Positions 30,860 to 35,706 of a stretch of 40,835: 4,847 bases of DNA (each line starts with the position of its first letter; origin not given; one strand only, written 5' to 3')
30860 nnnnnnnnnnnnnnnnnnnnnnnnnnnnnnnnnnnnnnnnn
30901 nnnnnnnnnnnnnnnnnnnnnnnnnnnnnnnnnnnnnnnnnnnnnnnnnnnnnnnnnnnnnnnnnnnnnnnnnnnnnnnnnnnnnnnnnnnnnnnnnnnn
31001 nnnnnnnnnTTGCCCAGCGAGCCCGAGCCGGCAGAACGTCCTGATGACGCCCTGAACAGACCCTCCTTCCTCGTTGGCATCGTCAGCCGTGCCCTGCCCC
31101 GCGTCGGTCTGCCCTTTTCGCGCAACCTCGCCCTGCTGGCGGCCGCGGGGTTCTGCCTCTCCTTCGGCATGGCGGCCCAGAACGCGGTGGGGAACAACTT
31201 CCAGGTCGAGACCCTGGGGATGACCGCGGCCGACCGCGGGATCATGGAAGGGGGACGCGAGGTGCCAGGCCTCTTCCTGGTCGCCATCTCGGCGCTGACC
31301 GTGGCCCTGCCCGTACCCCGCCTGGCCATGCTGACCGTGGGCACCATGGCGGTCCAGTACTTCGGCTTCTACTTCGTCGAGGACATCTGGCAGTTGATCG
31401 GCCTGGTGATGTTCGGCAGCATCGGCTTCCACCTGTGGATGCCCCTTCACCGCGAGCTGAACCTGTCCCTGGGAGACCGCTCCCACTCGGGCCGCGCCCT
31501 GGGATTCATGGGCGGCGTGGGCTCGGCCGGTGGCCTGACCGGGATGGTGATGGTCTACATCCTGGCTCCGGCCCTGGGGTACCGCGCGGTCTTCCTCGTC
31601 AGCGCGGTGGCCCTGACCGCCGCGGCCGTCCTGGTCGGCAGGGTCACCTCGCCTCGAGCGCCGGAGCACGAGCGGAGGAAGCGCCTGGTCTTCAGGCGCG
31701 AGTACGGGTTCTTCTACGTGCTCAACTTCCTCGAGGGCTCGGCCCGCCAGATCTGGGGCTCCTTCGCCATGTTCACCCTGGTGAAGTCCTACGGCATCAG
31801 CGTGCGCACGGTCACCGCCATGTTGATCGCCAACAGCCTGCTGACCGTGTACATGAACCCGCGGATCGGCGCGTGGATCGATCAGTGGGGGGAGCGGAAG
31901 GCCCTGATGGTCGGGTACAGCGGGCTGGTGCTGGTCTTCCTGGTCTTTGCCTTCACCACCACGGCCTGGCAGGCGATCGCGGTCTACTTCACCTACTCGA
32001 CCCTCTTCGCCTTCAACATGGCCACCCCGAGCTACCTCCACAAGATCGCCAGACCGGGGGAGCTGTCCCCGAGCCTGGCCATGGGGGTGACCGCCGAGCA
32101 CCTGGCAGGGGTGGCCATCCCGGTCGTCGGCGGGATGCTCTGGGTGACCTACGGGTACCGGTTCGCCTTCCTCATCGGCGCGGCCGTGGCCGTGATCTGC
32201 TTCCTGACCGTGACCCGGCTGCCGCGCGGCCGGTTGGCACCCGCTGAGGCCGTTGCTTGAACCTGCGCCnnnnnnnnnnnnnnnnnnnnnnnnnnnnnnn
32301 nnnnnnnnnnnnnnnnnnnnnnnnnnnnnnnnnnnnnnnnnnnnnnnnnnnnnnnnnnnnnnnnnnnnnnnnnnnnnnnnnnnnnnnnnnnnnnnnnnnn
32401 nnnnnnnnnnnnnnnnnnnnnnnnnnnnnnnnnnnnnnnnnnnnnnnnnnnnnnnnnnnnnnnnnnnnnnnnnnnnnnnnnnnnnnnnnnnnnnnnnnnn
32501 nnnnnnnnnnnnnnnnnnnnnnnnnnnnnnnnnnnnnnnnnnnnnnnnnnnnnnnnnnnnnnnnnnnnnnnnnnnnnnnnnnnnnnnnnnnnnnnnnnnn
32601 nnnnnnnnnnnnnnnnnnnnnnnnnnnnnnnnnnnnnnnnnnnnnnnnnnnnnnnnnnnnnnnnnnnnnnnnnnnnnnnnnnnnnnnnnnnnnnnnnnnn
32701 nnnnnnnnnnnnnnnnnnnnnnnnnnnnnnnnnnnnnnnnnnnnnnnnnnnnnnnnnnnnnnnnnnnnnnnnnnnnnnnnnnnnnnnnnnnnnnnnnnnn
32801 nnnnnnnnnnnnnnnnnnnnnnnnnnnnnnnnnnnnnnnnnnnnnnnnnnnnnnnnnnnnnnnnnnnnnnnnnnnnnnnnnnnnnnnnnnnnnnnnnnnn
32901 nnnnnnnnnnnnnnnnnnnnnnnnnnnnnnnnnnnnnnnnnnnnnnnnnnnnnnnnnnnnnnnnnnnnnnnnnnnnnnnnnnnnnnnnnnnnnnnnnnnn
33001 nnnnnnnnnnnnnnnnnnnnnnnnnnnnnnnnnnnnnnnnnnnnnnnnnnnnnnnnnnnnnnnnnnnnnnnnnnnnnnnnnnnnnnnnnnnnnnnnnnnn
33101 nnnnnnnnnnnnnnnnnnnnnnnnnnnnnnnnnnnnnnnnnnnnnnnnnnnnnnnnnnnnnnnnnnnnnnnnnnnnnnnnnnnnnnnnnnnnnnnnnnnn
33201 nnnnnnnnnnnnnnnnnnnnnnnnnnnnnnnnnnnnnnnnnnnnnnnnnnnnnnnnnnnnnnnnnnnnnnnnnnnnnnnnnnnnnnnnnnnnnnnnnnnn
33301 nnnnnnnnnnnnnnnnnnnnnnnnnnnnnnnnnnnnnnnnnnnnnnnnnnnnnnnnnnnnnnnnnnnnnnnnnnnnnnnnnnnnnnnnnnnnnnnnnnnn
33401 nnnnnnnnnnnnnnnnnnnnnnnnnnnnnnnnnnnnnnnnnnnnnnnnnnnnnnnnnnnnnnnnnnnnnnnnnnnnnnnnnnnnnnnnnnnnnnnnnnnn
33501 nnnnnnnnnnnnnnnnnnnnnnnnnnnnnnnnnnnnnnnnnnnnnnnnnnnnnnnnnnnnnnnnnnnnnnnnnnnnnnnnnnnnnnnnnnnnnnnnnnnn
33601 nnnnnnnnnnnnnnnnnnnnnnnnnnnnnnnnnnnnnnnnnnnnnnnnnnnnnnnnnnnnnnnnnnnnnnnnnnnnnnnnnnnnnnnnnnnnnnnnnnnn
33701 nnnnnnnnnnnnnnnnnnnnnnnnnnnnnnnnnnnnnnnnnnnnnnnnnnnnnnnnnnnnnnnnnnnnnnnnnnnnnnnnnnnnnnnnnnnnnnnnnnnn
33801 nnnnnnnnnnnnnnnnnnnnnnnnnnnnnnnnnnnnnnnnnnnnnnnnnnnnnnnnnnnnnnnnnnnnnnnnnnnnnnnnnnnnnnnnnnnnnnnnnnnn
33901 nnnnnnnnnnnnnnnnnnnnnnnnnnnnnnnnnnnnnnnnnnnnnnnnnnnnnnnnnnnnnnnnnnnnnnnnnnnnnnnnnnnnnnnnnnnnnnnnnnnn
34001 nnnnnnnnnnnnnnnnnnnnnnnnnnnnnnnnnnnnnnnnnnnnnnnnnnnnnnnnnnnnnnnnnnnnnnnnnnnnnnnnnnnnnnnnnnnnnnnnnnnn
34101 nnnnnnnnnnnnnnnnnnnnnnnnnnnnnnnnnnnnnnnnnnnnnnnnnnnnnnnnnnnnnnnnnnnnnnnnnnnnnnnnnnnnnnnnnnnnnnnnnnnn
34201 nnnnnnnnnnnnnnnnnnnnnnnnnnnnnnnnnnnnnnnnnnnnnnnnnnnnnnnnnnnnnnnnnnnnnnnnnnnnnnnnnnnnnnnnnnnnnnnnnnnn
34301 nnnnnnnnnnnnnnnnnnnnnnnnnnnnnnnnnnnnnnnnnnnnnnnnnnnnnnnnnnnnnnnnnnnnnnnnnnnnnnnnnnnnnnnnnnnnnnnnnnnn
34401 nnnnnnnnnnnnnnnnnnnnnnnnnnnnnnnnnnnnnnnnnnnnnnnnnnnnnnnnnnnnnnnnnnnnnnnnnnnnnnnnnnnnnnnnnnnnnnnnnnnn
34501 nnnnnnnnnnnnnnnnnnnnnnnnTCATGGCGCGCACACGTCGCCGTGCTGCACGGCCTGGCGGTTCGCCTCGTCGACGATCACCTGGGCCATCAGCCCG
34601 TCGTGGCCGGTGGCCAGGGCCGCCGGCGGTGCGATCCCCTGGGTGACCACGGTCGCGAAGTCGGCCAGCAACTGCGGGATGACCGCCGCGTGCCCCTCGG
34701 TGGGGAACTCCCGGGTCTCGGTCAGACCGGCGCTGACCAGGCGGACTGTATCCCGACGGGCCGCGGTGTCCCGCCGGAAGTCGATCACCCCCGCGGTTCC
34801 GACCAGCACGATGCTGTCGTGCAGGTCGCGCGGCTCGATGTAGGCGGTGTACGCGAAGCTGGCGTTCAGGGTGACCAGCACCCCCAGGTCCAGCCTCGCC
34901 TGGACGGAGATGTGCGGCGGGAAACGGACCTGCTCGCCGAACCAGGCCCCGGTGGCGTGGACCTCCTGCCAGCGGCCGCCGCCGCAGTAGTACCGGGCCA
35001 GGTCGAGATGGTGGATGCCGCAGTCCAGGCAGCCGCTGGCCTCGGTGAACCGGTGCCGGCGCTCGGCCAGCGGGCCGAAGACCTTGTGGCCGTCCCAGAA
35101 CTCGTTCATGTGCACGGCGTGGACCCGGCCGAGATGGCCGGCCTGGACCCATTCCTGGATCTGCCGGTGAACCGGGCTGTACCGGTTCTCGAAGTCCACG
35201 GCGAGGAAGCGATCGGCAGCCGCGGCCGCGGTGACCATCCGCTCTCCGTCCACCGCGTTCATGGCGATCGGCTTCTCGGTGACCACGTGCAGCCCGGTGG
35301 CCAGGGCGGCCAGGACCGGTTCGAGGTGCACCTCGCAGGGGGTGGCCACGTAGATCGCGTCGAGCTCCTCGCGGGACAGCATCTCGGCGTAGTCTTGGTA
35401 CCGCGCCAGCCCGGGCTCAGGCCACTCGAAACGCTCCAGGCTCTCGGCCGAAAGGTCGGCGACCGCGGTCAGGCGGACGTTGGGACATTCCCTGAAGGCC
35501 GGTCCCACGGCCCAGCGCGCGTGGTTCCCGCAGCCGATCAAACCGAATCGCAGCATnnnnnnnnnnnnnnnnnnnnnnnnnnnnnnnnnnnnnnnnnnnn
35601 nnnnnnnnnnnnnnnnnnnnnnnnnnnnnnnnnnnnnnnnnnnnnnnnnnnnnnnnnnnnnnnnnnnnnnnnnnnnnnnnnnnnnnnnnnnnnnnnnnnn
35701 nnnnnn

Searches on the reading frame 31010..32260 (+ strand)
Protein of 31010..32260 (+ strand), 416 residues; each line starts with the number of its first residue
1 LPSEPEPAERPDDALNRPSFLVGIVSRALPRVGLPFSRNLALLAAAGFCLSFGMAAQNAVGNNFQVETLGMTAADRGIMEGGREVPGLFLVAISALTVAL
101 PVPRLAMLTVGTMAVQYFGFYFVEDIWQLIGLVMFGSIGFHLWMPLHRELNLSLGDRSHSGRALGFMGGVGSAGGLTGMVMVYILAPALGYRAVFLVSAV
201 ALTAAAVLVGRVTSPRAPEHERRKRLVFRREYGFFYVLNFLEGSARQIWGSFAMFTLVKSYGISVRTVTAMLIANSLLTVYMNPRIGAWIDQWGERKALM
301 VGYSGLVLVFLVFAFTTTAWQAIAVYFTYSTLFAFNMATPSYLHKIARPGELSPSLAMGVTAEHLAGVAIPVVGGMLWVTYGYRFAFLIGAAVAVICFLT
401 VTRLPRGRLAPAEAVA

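Call 42: search_protein_families(library=pfam, proteins=[window:31010-32260:+], max_evalue=0.001)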
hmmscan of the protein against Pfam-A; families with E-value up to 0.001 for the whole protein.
window:31010-32260:+ (416 aa): 1 family
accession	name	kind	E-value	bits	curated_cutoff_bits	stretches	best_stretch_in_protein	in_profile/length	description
PF07690.21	MFS_1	-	2.9e-21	76.2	33.4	2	239-402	8-172/347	Major Facilitator Superfamily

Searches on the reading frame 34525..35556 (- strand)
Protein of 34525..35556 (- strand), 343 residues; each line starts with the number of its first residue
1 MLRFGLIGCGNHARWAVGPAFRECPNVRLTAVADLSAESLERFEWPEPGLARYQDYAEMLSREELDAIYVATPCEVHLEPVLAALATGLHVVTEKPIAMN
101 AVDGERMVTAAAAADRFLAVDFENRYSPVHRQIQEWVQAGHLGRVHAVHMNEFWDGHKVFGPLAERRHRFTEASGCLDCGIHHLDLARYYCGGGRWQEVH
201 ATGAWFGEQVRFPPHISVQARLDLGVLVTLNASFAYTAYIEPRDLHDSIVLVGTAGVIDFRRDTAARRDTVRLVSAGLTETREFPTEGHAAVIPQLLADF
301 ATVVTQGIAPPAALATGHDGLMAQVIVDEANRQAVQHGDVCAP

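Call 10: search_protein_families(library=pfam, proteins=[window:34525-35556:-], max_evalue=0.01)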
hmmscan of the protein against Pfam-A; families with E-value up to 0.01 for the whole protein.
window:34525-35556:- (343 aa): 3 families
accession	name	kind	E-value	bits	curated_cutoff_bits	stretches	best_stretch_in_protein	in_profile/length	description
PF01408.29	GFO_IDH_MocA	-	5e-21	76.1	24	1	2-122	1-120/120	Oxidoreductase family, NAD-binding Rossmann fold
PF22725.1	GFO_IDH_MocA_C3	-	1e-15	58.3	27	1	130-258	1-123/124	GFO/IDH/MocA C-terminal domain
PF02894.22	GFO_IDH_MocA_C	-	0.0034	17.6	22.9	1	136-334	3-210/218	Oxidoreductase family, C-terminal alpha/beta domain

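Call 34: find_homologous_proteins(query=window:34525-35556:-, max_evalue=1e-20)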
Query window:34525-35556:- (343 aa): 72 proteins with E <= 1e-20 among 8000 candidates.
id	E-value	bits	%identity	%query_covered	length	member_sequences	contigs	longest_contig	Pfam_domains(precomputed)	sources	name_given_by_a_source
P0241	1.7e-215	733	93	100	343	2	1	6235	PF01408.29,PF22725.2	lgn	-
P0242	1.5e-179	615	76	100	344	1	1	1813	PF01408.29,PF22725.2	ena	-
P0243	8.4e-179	612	77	99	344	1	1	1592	PF01408.29,PF22725.2,PF02894.23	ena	-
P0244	6.3e-177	606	77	99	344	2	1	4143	PF01408.29,PF22725.2,PF02894.23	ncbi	-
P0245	5.3e-176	603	76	100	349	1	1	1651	PF01408.29,PF22725.2,PF02894.23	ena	-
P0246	3.0e-173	594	77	99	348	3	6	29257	PF01408.29,PF22725.2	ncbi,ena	-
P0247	4.8e-172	590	78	99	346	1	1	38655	PF01408.29,PF22725.2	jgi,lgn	jgi:predicted dehydrogenase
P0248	1.6e-170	585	74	100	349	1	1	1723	PF01408.29,PF22725.2,PF02894.23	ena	-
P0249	2.2e-170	584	74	99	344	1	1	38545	PF01408.29,PF22725.2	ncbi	ncbi:MAG: Gfo/Idh/MocA family oxidoreductase [Candidatus Latescibacterota bacterium]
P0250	3.5e-168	577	73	99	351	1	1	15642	PF01408.29,PF22725.2,PF02894.23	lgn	-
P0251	5.4e-163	560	70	100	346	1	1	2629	PF01408.29,PF22725.2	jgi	jgi:predicted dehydrogenase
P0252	8.1e-119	415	56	100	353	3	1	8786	PF01408.29,PF22725.2,PF02894.23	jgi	-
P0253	1.6e-116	407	55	100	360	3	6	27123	PF01408.29,PF22725.2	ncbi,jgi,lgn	jgi:UDP-N-acetylglucosamine 3-dehydrogenase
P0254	5.7e-115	402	54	99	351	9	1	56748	PF01408.29,PF22725.2,PF02894.23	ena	-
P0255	6.6e-115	402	55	99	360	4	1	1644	PF01408.29,PF22725.2,PF02894.23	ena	-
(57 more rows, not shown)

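Call 35: find_encoding_contigs(protein=P0241, flank=10000, max_places=10)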
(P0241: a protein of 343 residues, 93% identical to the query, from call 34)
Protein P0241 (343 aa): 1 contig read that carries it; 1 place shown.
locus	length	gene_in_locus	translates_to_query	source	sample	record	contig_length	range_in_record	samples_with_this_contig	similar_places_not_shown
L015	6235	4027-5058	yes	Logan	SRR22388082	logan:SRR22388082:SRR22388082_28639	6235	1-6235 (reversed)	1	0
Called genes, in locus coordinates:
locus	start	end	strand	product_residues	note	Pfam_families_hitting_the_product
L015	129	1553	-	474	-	-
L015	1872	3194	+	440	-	PF01120:Alpha_L_fucos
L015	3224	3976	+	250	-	PF02633:Creatininase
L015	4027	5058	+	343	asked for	PF01408:GFO_IDH_MocA, PF22725:GFO_IDH_MocA_C3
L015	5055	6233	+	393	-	?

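Call 36: find_encoding_contigs(protein=P0247, flank=10000, max_places=4)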
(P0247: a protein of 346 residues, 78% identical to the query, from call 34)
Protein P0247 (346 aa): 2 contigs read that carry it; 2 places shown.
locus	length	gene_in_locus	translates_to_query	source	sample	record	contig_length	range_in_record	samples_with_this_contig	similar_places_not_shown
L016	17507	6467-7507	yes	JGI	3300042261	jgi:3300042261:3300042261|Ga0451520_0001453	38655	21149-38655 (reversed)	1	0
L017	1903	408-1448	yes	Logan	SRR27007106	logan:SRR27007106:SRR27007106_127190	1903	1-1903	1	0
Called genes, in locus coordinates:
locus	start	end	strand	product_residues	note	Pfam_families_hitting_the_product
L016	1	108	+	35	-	?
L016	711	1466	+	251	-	PF00160:Pro_isomerase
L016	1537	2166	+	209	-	PF03737:RraA-like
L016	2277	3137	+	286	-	PF03069:FmdA_AmdA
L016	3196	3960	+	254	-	PF00106:adh_short, PF01370:Epimerase (weak), PF08659:KR, PF13460:NAD_binding_10, PF13561:adh_short_C2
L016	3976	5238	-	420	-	PF01208:URO-D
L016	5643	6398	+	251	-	PF02633:Creatininase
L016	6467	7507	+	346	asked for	PF01408:GFO_IDH_MocA, PF22725:GFO_IDH_MocA_C3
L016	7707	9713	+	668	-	PF13860:FlgD_ig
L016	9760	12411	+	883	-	-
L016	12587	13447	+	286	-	-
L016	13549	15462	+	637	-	PF13585:CHU_C (faint), PF13860:FlgD_ig (weak)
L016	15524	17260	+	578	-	PF00639:Rotamase (weak), PF13145:Rotamase_2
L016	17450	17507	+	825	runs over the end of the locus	PF13860:FlgD_ig (faint), PF13585:CHU_C (faint)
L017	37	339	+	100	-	-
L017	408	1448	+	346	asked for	PF01408:GFO_IDH_MocA, PF22725:GFO_IDH_MocA_C3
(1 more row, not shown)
